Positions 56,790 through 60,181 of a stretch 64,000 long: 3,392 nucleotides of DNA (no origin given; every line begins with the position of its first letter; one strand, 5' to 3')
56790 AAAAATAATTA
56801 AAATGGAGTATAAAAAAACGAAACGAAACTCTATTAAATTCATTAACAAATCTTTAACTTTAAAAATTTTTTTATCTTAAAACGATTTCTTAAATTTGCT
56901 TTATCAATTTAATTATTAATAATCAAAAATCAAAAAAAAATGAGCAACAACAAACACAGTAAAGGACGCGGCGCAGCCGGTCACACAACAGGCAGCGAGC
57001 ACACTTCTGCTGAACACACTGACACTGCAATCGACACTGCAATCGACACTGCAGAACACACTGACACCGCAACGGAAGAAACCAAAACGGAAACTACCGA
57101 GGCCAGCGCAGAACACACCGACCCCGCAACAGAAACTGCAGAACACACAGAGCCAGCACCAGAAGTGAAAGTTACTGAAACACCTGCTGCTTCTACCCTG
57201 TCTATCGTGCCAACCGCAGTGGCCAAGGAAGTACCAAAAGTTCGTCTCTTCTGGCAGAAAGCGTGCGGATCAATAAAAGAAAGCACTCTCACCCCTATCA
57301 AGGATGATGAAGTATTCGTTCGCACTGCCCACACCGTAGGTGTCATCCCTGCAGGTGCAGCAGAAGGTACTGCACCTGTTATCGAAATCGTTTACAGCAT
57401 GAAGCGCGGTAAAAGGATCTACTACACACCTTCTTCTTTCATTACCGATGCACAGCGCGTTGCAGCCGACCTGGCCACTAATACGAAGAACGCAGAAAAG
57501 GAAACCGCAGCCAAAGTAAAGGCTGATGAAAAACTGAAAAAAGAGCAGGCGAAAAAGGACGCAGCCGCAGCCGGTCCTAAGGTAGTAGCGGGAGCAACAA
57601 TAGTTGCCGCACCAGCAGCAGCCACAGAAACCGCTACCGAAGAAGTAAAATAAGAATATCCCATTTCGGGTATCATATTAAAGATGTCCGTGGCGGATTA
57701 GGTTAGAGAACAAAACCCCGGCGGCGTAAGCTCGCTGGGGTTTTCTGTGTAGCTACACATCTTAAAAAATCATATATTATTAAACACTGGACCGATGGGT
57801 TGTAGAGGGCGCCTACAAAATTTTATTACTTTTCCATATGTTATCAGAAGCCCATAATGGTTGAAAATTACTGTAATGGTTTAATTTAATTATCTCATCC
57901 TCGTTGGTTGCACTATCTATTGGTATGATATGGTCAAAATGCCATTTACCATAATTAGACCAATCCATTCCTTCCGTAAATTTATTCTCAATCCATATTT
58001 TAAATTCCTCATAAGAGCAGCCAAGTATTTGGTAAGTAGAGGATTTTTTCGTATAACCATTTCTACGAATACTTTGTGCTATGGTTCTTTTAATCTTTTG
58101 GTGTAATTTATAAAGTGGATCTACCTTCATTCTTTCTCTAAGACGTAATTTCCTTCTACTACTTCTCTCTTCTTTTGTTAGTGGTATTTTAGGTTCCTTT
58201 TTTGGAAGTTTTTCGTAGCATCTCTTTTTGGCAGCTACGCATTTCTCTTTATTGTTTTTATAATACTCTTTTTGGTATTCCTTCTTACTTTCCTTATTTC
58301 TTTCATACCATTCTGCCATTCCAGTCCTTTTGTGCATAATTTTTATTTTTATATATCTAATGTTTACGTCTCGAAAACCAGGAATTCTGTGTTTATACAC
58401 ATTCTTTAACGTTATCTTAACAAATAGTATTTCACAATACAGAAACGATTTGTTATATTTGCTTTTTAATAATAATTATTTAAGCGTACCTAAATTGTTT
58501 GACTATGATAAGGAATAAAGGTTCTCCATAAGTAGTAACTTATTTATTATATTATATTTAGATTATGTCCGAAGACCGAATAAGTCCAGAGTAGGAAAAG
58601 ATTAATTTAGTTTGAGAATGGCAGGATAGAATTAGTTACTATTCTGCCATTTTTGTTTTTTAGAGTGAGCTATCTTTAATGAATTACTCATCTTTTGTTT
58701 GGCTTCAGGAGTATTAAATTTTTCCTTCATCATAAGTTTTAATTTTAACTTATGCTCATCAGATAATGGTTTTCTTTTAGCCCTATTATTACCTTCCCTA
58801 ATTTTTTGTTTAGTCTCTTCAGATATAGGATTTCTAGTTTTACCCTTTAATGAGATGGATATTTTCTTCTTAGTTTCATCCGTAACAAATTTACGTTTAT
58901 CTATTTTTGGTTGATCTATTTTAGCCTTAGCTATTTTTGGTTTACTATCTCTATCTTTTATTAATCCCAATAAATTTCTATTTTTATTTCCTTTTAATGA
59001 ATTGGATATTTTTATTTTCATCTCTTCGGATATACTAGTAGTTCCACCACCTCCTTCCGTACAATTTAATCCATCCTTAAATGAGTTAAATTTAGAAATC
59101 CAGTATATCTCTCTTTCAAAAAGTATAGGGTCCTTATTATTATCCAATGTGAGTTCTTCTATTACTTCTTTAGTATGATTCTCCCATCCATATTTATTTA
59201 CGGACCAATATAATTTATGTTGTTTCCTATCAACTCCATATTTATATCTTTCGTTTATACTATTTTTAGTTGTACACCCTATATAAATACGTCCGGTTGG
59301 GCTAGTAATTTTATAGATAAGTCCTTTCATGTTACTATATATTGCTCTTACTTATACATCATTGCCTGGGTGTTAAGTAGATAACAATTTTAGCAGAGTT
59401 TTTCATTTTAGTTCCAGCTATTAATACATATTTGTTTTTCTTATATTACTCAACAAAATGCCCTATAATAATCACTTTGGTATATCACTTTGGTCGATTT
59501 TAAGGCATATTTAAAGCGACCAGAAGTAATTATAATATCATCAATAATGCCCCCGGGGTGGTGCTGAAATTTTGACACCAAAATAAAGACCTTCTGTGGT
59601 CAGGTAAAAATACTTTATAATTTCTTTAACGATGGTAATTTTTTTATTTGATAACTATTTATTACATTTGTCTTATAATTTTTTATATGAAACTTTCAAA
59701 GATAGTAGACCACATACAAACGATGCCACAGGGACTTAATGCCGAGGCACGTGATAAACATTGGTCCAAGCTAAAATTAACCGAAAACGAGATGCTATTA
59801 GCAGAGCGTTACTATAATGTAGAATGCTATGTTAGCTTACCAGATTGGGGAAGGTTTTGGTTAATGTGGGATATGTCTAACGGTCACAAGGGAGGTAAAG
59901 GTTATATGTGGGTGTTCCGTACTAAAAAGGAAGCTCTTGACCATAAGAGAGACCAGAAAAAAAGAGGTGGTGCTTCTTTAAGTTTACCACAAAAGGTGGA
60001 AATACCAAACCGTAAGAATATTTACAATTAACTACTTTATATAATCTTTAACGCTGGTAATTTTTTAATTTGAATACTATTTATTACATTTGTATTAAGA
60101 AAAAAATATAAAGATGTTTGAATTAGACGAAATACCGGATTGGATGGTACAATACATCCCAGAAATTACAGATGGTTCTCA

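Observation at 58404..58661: Promoter followed by about 190 nt and a strong terminator with no ORF: candidate phage small RNA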

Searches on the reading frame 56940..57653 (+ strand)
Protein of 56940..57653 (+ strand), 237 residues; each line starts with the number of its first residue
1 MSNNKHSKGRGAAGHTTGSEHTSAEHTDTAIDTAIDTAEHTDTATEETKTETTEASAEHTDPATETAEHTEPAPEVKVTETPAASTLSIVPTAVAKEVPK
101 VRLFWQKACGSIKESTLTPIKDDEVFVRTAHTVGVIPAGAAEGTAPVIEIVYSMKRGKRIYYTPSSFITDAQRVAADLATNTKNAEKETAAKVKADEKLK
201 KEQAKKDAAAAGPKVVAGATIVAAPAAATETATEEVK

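Call 16: find_related_loci(query=window:56940-57653:+, collection=viral_contigs, flank=6000)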
Query window:56940-57653:+ (237 aa) in viral_contigs; peptide patterns used: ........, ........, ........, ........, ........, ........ (x = any residue, [..] = any of these).
37 stretches matched a pattern, but none encodes a relative of the query by tblastn (E <= 1e-3).

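Call 18: search_protein_families(library=phrogs, proteins=[window:56940-57653:+])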
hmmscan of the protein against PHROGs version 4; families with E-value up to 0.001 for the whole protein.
window:56940-57653:+ (237 aa): 0 families

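Call 19: search_protein_families(library=pfam, proteins=[window:56940-57653:+], max_evalue=0.01)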
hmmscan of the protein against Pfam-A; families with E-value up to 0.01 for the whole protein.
window:56940-57653:+ (237 aa): 0 families

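Call 24: find_homologous_proteins(query=window:56940-57653:+)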
Query window:56940-57653:+ (237 aa): 15 proteins with E <= 0.001 among 2585 candidates.
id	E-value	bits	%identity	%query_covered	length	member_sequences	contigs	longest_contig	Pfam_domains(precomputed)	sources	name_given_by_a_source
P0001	9.8e-139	478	100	100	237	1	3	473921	-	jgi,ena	-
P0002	4.6e-72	260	84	66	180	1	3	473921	-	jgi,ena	-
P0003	2.6e-70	255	66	100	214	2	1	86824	-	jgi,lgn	-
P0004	6.5e-63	230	70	74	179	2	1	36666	-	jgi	-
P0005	1.8e-59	219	76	50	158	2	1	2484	-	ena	-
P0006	2.0e-53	199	70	59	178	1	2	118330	-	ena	-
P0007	3.8e-42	163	60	49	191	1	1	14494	-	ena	-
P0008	5.1e-39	152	69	30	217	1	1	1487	-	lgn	-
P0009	7.5e-38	149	70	30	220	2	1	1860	-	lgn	-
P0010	7.3e-37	145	51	59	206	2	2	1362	-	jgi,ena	jgi:hypothetical protein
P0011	1.8e-36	144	61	50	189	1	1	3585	-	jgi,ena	-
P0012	1.6e-31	128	61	38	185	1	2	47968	-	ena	-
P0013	1.8e-29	121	55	52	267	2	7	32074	-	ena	-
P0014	2.2e-29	121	58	34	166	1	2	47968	-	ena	-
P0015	5.4e-29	120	48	53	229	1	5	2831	-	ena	-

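Call 25: find_encoding_contigs(protein=P0003, flank=10000, max_places=3)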
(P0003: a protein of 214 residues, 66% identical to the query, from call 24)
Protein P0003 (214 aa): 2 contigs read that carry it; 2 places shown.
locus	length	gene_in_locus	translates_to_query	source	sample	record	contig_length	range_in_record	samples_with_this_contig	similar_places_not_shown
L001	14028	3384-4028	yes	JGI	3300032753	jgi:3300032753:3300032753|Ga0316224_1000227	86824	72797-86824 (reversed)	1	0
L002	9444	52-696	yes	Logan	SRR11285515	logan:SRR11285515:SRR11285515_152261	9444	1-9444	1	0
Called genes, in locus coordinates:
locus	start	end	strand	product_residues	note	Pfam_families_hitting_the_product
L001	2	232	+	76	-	?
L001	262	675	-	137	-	-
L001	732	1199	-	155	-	-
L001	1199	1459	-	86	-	-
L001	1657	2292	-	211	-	-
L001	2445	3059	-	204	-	-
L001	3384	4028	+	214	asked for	-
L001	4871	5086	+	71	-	-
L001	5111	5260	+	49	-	-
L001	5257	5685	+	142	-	-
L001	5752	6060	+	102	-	-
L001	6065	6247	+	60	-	-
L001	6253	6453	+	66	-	-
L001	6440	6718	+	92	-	-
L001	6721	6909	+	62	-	-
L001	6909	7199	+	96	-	-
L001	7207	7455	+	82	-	-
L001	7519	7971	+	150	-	-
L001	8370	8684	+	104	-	-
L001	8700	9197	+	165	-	-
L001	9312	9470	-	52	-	-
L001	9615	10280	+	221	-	PF19474:DUF6011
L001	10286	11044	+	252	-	-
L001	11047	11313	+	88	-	-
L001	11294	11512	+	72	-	-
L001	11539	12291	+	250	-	-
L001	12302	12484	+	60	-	-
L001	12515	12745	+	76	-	-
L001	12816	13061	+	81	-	-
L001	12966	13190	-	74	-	-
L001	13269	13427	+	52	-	-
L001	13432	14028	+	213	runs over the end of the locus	-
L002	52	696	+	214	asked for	-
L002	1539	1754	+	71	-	-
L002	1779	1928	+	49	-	-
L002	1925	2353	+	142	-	-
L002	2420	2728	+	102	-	-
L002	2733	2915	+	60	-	-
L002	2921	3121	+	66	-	-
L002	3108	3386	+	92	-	-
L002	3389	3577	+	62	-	-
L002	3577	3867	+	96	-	-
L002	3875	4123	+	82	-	-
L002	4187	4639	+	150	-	-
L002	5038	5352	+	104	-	-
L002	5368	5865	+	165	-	-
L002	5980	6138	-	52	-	-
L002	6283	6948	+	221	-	PF19474:DUF6011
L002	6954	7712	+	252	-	-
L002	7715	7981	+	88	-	-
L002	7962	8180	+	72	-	-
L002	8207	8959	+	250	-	-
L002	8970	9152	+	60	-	-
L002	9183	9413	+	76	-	-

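Call 26: find_encoding_contigs(protein=P0004, flank=10000, max_places=3)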
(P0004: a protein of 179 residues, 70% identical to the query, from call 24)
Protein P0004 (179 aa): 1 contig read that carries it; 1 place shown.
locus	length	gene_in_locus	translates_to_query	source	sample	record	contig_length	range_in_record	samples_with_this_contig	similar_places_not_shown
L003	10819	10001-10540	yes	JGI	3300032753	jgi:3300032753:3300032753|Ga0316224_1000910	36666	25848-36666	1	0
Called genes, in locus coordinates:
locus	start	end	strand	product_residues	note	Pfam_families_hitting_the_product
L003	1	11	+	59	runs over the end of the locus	-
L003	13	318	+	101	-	-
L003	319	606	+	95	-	-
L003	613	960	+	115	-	-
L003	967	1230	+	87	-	PF21840:DUF6899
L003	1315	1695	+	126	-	-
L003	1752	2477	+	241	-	PF00089:Trypsin, PF13365:Trypsin_2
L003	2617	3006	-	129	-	-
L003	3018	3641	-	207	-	-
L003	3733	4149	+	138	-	-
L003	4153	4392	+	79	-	-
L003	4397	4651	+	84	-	-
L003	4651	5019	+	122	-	-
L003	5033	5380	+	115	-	-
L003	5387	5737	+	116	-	-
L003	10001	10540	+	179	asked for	-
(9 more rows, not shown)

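Call 27: find_encoding_contigs(protein=P0006, flank=10000, max_places=3)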
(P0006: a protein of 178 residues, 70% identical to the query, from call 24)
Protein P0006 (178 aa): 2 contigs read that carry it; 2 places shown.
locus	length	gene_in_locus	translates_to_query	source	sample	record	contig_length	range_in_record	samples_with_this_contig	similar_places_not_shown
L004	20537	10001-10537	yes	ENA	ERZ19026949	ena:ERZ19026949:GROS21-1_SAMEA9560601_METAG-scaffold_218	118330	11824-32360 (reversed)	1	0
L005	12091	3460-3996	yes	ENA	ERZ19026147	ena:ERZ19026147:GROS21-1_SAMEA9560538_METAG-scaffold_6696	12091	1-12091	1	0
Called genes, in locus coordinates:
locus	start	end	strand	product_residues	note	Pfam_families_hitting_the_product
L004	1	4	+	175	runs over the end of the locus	-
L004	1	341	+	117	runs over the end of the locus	-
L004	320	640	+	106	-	-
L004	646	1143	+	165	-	PF13420:Acetyltransf_4 (weak), PF00583:Acetyltransf_1 (weak), PF13508:Acetyltransf_7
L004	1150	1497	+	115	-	-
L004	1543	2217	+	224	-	PF00089:Trypsin, PF13365:Trypsin_2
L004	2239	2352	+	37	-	-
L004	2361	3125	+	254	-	-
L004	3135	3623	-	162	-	-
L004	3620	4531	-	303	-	-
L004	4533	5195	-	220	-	-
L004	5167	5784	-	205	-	-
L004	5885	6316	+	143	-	-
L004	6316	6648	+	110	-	-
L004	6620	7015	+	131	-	-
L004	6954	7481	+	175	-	-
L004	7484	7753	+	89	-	-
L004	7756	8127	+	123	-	-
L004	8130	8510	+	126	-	-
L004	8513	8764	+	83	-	-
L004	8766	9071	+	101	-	-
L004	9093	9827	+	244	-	-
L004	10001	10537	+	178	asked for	-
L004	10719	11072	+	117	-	-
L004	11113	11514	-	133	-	-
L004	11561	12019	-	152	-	-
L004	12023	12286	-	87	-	-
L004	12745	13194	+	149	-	-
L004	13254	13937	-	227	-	-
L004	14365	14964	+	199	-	-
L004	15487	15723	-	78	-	-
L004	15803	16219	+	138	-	-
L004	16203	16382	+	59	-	-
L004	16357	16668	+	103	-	-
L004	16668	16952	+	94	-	-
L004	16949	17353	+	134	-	-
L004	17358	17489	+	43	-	-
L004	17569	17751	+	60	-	-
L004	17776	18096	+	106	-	-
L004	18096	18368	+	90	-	-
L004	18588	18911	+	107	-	-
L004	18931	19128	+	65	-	-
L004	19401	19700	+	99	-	-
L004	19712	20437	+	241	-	PF19474:DUF6011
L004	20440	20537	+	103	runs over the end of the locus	-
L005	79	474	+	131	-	-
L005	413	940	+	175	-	-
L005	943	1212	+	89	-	-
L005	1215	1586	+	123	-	-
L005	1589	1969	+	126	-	-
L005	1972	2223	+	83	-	-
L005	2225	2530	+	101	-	-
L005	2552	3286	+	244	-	-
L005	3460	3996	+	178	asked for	-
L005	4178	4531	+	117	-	-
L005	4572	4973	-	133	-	-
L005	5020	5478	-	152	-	-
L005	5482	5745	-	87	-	-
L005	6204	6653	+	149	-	-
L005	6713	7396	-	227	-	-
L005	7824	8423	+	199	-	-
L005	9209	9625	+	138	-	-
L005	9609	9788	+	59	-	-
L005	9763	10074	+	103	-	-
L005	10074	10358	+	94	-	-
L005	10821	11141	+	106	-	-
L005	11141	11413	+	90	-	-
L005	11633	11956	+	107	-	-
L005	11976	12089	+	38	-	?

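Call 40: find_encoding_contigs(protein=P0012, flank=10000, max_places=3)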
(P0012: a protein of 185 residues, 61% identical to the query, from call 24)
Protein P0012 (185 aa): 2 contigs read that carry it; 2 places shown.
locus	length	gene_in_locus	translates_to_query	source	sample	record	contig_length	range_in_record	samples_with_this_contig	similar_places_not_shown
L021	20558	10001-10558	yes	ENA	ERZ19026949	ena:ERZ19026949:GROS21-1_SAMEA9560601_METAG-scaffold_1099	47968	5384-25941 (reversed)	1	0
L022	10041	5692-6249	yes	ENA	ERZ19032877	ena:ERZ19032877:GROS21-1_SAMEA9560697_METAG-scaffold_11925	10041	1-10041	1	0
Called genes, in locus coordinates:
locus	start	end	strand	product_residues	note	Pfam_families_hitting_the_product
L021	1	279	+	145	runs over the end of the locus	-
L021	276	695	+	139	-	-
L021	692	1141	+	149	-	-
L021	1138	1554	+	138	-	-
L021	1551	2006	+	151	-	-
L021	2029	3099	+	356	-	-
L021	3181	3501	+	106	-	-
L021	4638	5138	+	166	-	-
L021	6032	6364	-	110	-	-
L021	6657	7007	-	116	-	-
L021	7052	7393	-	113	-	-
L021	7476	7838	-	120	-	-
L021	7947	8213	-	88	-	-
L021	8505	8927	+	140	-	-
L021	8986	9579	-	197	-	-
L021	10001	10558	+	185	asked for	-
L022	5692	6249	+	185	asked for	-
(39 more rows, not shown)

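Call 41: find_encoding_contigs(protein=P0013, flank=10000, max_places=6)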
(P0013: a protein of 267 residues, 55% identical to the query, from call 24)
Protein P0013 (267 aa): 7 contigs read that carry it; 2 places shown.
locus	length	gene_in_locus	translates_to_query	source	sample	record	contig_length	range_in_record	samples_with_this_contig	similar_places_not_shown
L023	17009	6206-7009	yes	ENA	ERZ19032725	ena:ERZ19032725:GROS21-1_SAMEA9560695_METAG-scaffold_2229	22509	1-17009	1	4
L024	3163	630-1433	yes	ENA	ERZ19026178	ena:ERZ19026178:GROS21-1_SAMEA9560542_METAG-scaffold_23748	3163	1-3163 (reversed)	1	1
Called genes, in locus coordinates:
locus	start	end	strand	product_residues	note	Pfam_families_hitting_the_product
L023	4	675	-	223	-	-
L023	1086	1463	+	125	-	-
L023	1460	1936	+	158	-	-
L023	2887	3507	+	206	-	-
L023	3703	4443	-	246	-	-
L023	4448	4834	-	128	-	-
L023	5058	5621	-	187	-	-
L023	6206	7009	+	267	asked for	-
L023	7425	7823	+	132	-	-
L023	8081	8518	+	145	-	-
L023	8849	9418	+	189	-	-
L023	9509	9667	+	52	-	-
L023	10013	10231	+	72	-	-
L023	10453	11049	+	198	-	-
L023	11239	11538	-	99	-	-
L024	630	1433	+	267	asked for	-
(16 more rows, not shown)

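Call 42: find_encoding_contigs(protein=P0007, flank=10000, max_places=3)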
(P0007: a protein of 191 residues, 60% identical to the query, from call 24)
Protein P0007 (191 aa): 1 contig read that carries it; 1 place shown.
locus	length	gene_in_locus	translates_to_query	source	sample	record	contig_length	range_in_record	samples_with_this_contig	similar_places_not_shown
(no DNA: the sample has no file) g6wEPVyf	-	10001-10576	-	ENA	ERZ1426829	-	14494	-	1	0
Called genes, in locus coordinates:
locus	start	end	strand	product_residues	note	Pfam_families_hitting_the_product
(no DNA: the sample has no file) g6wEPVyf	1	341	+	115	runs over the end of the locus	-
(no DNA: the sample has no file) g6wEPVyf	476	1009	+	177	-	-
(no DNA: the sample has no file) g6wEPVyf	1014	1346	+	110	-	-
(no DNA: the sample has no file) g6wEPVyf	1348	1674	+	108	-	-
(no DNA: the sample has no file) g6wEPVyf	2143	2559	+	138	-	-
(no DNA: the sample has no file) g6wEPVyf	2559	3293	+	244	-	PF10021:PARG_cat_microb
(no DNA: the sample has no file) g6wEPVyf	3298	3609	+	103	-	-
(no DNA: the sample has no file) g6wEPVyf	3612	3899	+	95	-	-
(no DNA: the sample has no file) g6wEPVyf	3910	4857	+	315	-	-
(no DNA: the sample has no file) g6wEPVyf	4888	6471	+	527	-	-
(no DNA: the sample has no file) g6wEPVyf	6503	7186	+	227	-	-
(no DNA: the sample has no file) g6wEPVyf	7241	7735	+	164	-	-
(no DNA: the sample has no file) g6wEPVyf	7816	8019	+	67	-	-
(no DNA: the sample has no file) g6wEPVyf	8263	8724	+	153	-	-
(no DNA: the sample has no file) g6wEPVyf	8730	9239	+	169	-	-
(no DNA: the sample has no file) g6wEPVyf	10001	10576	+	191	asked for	-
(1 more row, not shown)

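Call 74: find_encoding_contigs(protein=P0005, flank=3000, max_places=3)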
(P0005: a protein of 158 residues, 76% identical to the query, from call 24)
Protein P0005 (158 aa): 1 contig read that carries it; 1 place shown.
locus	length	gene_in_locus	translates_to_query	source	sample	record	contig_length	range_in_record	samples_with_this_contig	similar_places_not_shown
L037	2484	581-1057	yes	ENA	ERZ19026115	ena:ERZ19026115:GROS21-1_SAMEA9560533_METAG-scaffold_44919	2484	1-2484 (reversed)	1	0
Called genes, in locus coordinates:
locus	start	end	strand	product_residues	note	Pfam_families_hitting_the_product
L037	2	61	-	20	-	?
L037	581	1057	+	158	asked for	-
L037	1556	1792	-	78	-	-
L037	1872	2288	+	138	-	-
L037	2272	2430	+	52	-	-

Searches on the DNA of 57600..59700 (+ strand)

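Call 4: search_rna_families(source=window, start=57600, end=59700, threshold=evalue, max_evalue=10, show_alignments=3)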
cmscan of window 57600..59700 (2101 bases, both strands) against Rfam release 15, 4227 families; matches with E-value up to 10: 6.
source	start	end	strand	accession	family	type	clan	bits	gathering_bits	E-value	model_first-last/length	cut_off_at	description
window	57704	57799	-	RF01772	rnk_pseudo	Cis-reg; leader;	-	22.4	55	0.69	1-108/108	no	Pseudomonas rnk leader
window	57645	57749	+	RF00514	His_leader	Cis-reg; leader;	-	22.3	49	0.87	1-126/126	no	Histidine operon leader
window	58609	58659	+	RF04134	MIR7504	Gene; miRNA;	-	19.4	83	4.1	1-124/124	no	MIR7504 microRNA precursor family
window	57711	57761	-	RF02067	STnc310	Gene; sRNA;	-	16.4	40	8.4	1-61/61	no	Salmonella enterica sRNA STnc310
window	58729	58824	-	RF02958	drum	Gene; sRNA;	-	15.9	43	7.5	1-112/112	no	drum RNA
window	57942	58047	-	RF00432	SNORA51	Gene; snRNA; snoRNA; HACA-box;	-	15.8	50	9.1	1-133/133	no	Small nucleolar RNA SNORA51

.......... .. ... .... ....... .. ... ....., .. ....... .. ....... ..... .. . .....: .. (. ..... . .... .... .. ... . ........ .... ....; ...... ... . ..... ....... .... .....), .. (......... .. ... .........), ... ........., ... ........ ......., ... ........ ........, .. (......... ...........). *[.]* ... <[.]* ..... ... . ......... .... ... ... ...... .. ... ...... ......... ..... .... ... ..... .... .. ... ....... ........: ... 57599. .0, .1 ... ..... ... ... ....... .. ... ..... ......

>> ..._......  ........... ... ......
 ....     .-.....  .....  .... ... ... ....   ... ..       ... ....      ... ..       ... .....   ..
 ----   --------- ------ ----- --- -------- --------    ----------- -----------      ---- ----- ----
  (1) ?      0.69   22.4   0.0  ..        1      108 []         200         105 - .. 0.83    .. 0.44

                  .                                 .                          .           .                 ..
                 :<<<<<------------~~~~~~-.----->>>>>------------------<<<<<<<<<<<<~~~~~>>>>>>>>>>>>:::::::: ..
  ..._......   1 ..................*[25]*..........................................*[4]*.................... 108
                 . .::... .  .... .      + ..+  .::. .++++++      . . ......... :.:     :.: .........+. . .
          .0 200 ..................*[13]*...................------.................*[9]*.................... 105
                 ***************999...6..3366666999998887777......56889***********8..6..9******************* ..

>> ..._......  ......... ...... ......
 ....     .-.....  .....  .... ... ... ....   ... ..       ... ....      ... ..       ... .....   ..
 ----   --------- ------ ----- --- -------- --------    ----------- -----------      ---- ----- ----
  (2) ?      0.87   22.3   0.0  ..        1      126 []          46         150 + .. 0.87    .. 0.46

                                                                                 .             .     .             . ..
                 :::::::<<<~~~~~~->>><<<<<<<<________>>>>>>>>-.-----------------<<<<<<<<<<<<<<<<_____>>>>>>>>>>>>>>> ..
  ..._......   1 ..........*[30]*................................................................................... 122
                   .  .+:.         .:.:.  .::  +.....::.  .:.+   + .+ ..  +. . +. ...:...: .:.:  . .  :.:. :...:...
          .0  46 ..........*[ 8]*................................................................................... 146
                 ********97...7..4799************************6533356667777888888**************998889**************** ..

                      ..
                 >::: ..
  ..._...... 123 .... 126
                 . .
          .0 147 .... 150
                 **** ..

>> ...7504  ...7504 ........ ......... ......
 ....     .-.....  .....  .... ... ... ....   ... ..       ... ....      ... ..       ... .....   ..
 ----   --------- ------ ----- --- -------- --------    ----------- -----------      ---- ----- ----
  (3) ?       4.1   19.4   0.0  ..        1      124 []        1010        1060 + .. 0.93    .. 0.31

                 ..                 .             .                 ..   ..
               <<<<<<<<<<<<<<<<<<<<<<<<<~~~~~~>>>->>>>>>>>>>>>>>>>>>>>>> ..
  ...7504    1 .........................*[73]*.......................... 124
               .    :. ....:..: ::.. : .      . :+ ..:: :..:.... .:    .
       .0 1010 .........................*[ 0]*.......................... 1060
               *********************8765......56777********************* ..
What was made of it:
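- On Any described RNA family (Rfam 15): The best hit in the unit is a 19-bit miRNA match to the terminator, E = 4.1 (call 4).
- There is no Rfam match (call 4).
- Tried and rejected: Rfam E-value scan of 57600-59700: chance-level hits only (call 4).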

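Call 7: search_dna_similar(query=window:57700-59700:+, collection=phages, mode=distant)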
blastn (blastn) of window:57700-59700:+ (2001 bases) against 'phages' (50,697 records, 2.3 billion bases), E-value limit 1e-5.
Records with a match: 5; places in all: 5; records where one place covers at least 80% of the query: 0.
Best place of each record, by identity: 60-80% 5.
By first word of the organism name: Flavobacterium 5.
By host as written in the record: Flavobacterium sp. BAL314 5.
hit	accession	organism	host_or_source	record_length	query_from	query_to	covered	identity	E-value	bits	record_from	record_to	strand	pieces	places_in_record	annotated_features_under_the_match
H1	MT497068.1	Flavobacterium phage vB_FspP_elemoB_14-3B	Flavobacterium sp. BAL314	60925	121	331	11%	70.6%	9e-18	99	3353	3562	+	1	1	putative HNH endonuclease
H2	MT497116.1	Flavobacterium phage vB_FspP_elemoA_7-5A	Flavobacterium sp. BAL314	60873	121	331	11%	70.6%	9e-18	99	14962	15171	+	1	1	putative HNH endonuclease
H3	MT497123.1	Flavobacterium phage vB_FspP_elemoA_8-9A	Flavobacterium sp. BAL314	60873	121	331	11%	70.6%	9e-18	99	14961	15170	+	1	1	putative HNH endonuclease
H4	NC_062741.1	Flavobacterium phage vB_FspP_elemoB_14-3B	Flavobacterium sp. BAL314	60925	121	331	11%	70.6%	9e-18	99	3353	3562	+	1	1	endonuclease VII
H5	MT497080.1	Flavobacterium phage vB_FspP_elemoA_10-9C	Flavobacterium sp. BAL314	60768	121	331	11%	67.3%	5e-8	67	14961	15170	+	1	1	putative HNH endonuclease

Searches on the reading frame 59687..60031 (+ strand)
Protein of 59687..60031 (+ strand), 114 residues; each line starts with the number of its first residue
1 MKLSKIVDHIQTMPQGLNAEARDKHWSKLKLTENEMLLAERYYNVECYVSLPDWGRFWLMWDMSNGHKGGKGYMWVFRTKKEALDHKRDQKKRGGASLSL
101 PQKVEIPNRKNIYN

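Call 17: find_related_loci(query=window:59687-60028:+, collection=viral_contigs, flank=6000)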
Query window:59687-60028:+ (114 aa) in viral_contigs; peptide patterns used: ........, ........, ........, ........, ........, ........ (x = any residue, [..] = any of these).
6 stretches matched a pattern, but none encodes a relative of the query by tblastn (E <= 1e-3).
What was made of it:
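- Tried and rejected: IMG/VR searches with the two flanking proteins: no relative (calls 16, 17).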

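Call 18: search_protein_families(library=phrogs, proteins=[window:59687-60031:+])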
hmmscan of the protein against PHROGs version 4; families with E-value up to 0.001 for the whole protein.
window:59687-60031:+ (114 aa): 0 families

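Call 19: search_protein_families(library=pfam, proteins=[window:59687-60031:+], max_evalue=0.01)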
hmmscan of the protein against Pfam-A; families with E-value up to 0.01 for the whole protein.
window:59687-60031:+ (114 aa): 0 families
